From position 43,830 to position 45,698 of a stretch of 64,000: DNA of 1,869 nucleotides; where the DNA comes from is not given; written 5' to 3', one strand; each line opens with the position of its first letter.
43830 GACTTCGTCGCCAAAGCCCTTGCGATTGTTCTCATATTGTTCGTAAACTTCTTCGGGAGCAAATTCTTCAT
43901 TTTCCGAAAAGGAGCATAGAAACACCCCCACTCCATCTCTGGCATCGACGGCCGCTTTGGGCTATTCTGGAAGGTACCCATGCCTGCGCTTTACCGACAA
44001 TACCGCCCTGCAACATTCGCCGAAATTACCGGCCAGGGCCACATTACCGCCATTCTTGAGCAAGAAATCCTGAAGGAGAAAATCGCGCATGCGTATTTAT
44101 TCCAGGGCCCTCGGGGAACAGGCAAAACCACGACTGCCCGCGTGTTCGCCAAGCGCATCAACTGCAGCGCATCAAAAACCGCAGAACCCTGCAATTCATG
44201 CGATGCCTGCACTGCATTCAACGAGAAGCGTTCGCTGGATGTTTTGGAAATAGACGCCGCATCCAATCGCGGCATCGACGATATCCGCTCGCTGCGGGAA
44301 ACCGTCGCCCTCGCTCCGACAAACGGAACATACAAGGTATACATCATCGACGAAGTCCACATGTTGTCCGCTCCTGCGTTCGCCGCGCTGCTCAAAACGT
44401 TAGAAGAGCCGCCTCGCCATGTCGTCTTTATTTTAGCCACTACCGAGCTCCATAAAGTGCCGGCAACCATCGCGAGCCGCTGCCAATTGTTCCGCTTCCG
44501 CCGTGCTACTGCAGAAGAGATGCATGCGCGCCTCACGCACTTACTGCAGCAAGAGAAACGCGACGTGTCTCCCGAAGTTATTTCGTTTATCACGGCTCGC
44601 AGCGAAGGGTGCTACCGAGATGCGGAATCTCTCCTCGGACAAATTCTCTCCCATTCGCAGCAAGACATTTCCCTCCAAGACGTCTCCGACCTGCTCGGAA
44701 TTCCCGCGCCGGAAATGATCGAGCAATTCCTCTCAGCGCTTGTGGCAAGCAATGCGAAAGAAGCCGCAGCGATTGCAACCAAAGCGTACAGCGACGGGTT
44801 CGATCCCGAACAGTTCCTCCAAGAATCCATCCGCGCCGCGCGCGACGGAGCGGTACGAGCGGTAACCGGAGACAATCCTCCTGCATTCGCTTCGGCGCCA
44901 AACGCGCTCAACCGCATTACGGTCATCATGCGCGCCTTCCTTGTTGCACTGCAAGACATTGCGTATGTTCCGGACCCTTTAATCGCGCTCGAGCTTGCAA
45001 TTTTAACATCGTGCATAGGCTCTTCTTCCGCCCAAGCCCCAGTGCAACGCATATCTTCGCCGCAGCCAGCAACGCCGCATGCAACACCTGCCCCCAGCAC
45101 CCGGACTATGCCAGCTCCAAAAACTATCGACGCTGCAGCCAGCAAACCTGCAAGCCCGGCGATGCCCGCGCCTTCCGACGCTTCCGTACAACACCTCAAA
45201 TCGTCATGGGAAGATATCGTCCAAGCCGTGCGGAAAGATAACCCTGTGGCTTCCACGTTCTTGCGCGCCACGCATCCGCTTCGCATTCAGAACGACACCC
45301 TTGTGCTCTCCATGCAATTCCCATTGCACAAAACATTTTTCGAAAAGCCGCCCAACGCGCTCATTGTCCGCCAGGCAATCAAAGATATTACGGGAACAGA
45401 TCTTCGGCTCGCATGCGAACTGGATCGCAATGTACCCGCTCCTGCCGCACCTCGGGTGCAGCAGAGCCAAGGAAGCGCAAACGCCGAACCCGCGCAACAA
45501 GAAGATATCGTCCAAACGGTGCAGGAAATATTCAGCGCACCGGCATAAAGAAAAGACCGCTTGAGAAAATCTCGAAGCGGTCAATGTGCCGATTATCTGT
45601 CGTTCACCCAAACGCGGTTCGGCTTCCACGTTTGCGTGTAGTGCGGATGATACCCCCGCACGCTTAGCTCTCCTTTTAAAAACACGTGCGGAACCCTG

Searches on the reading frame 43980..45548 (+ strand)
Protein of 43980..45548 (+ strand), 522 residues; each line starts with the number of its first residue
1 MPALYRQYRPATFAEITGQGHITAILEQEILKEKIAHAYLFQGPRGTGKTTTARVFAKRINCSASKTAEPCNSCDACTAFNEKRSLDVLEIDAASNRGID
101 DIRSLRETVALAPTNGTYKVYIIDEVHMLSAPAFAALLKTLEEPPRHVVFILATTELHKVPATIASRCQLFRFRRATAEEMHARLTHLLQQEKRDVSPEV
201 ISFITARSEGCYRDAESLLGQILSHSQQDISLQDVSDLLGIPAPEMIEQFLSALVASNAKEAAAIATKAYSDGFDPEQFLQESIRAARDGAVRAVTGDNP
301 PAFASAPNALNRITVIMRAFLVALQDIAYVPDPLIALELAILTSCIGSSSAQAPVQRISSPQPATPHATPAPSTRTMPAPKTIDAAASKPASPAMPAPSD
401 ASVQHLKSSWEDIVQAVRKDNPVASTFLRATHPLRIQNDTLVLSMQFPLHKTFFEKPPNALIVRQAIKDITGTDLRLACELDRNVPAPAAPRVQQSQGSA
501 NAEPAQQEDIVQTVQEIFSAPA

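Call 92: search_protein_families(library=ncbifam, proteins=[window:43980-45548:+], max_evalue=1e-10)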
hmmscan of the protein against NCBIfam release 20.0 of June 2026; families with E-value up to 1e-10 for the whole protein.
window:43980-45548:+ (522 aa): 60 families (the best 25 are shown)
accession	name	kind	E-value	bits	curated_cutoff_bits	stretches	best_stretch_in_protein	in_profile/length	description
NF004046.1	PRK05563.1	equivalog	1.8e-132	443.1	400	1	3-341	4-353/567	DNA polymerase III subunit gamma/tau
NF011512.0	PRK14950.1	equivalog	7.5e-122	408.4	593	2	3-391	5-405/585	DNA polymerase III subunits gamma and tau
TIGR02397.1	dnaX_nterm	equivalog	5.5e-120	400.8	250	1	3-297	3-297/355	DNA polymerase III subunit gamma/tau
NF011526.0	PRK14965.1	equivalog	7.2e-111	371.8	670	1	4-292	6-294/578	DNA polymerase III subunits gamma and tau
NF011523.0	PRK14962.1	equivalog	1.3e-107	360.5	576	1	1-332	1-318/474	DNA polymerase III subunits gamma and tau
NF011510.0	PRK14948.1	equivalog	2.6e-103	346.9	593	1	4-296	8-301/640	DNA polymerase III subunit gamma/tau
NF011524.0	PRK14963.1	equivalog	1.4e-101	341.5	601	1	1-443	1-459/647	DNA polymerase III subunits gamma and tau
NF004962.0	PRK06305.1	equivalog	1.9e-99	334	559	1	5-407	8-414/465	DNA polymerase III subunits gamma and tau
NF011514.0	PRK14953.1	equivalog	1.9e-99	333.8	536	1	4-344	6-351/488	DNA polymerase III subunits gamma and tau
NF005942.0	PRK07994.1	equivalog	9.2e-98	328.9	613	1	4-343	6-354/655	DNA polymerase III subunit gamma/tau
NF006585.0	PRK09111.1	equivalog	1.6e-97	327.6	604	1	4-284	30-315/616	DNA polymerase III subunit gamma/tau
NF005846.3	PRK07764.1-6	equivalog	1.2e-95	321.9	625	1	3-291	1-292/628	DNA polymerase III subunit gamma and tau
NF005173.0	PRK06647.1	equivalog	1.9e-95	320.8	623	1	7-289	9-291/568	DNA polymerase III subunits gamma and tau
NF011513.0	PRK14952.1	equivalog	1.1e-94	318.5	737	2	3-313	2-317/596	DNA polymerase III subunits gamma/tau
NF004549.0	PRK05896.1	equivalog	1.1e-94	318.4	578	1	3-285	5-287/642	DNA polymerase III subunits gamma and tau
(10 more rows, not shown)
